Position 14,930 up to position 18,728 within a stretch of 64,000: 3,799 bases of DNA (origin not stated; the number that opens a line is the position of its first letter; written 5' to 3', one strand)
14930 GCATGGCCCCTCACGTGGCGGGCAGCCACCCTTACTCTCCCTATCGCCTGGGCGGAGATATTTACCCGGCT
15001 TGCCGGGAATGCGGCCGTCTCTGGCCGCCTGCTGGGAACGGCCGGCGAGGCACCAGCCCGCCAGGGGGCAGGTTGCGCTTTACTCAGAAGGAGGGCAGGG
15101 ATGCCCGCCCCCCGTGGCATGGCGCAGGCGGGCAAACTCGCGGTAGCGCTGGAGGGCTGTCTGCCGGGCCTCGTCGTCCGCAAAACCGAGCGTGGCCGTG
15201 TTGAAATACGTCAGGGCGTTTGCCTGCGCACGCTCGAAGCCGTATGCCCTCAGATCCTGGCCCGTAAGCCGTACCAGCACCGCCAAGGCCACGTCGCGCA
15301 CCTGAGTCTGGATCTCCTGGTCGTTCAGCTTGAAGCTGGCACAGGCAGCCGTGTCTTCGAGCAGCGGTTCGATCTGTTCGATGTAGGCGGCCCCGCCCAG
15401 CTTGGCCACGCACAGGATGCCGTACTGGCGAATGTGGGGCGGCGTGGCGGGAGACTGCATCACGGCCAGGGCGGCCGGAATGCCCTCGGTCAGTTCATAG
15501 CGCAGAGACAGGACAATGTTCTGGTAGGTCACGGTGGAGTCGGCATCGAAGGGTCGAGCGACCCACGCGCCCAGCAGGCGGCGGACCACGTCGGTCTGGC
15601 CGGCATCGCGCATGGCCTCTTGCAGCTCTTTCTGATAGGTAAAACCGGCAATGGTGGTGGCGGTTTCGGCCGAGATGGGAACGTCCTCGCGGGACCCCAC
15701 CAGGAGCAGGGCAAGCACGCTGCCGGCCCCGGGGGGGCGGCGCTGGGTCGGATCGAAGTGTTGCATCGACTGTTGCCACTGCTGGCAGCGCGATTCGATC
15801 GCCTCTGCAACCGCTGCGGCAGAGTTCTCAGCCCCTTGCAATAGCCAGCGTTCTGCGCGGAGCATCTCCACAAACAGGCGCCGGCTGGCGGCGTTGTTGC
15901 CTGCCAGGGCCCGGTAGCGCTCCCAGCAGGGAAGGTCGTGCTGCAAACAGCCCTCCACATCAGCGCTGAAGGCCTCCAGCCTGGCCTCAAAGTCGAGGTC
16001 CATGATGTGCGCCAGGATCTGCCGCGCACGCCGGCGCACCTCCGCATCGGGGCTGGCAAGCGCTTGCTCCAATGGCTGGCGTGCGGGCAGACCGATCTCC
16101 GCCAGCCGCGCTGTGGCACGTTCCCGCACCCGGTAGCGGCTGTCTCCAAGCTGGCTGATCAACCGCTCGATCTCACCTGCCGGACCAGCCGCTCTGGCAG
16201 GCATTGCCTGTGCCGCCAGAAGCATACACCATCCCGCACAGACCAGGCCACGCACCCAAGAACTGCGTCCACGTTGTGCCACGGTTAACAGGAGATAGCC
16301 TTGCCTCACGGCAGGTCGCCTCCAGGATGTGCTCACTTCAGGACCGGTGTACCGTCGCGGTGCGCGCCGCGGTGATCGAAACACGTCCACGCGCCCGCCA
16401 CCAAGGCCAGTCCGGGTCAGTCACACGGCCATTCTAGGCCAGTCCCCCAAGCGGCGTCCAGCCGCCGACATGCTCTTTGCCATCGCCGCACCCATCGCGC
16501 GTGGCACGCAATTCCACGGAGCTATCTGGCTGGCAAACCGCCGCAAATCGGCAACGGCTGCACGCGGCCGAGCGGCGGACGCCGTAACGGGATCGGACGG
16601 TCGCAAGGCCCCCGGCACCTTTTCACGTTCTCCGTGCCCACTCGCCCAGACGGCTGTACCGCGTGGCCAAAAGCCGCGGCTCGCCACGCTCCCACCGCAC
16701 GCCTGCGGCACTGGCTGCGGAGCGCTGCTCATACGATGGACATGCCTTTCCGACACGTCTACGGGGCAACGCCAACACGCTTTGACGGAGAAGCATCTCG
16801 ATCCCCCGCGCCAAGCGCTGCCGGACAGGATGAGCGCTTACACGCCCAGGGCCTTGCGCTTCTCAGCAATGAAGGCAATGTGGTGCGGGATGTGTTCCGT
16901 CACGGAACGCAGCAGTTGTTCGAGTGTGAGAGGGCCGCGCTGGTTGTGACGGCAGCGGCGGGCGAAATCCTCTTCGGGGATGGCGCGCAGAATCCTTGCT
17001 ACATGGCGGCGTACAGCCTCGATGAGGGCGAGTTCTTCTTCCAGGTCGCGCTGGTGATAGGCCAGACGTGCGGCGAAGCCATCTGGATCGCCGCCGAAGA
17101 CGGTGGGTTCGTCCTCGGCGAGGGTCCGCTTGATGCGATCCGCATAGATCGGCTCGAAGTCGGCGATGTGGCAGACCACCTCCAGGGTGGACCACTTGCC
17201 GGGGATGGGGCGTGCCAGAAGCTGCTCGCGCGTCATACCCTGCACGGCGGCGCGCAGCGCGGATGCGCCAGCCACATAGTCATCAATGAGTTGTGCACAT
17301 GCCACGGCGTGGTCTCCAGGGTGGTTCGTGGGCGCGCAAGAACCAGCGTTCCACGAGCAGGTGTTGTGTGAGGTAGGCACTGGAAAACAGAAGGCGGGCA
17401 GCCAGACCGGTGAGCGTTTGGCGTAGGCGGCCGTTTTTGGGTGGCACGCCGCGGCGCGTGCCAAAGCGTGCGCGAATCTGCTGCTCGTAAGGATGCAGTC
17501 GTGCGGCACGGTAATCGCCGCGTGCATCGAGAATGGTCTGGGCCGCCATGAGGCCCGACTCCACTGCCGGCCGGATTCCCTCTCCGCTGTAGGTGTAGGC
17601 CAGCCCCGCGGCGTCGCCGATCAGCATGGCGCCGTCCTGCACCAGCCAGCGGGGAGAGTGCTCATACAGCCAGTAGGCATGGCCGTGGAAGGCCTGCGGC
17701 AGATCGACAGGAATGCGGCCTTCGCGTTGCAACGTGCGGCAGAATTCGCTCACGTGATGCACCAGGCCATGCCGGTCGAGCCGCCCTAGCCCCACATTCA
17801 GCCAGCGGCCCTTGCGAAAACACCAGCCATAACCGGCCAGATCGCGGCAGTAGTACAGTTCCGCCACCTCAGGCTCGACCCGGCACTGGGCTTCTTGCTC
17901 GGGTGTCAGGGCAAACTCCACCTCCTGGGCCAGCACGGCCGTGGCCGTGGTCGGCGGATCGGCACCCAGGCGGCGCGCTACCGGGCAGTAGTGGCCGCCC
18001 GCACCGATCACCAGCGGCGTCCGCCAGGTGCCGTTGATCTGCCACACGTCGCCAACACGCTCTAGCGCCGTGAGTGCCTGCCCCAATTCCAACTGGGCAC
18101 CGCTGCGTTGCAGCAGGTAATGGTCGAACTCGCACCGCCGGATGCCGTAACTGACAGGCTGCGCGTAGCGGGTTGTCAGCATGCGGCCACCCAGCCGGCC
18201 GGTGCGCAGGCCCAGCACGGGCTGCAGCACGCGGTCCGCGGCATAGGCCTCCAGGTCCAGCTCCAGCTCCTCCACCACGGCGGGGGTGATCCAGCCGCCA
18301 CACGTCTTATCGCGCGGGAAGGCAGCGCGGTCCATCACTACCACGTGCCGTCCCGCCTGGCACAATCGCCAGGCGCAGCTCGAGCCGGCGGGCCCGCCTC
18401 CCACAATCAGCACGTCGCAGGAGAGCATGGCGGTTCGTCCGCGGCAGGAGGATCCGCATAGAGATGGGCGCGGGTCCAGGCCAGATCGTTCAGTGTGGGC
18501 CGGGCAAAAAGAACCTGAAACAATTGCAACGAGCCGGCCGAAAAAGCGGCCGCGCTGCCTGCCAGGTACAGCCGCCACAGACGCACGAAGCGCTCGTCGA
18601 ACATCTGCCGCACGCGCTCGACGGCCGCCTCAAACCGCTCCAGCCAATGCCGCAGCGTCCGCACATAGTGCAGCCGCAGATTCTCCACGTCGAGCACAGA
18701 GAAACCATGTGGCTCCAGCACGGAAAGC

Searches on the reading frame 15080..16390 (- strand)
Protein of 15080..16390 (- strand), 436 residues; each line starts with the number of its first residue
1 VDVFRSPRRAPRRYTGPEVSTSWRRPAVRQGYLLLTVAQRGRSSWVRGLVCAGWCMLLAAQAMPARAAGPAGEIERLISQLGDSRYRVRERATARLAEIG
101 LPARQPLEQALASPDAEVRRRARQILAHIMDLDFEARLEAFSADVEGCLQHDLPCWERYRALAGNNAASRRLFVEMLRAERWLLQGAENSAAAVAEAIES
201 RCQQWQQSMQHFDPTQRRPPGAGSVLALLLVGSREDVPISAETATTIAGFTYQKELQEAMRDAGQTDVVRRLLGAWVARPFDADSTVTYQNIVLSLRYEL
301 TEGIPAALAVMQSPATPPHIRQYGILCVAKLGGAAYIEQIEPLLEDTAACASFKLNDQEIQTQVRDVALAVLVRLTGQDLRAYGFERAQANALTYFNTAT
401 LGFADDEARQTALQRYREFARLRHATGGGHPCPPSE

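Call 72: search_protein_families(library=pfam, proteins=[window:15080-16390:-], max_evalue=0.0001)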
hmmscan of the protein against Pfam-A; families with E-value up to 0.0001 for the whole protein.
window:15080-16390:- (436 aa): 1 family
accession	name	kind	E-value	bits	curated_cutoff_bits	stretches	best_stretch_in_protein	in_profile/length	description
PF13646.12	HEAT_2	-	1.2e-07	32.3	27.7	1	74-126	33-87/88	HEAT repeats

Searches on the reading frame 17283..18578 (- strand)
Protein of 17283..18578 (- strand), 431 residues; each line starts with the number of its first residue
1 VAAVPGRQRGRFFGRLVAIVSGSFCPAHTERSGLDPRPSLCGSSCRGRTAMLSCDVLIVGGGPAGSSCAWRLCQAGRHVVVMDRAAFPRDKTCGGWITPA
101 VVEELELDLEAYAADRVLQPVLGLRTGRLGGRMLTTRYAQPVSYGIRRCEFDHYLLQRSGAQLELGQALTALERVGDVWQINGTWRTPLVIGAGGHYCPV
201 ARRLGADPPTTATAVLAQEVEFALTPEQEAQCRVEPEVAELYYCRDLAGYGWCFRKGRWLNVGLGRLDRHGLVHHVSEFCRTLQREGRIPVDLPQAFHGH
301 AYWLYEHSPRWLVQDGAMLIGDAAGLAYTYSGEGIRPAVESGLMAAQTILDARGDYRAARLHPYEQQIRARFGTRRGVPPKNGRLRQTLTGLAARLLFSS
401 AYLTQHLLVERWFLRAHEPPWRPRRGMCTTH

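Call 72: search_protein_families(library=pfam, proteins=[window:17283-18578:-], max_evalue=0.0001)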
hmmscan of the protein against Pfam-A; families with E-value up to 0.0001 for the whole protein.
window:17283-18578:- (431 aa): 4 families
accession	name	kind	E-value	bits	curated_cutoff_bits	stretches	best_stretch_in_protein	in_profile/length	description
PF01266.30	DAO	-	6.5e-10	39.5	27.9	1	55-116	1-70/353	FAD dependent oxidoreductase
PF13450.12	NAD_binding_8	-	3.4e-08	34.1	21.9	1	58-111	1-49/68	NAD(P)-binding Rossmann-like domain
PF01494.25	FAD_binding_3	-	4.3e-08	33.2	22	1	54-100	2-48/349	FAD binding domain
PF12831.13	FAD_oxidored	-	3.5e-05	23.7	27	1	55-109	1-50/416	FAD dependent oxidoreductase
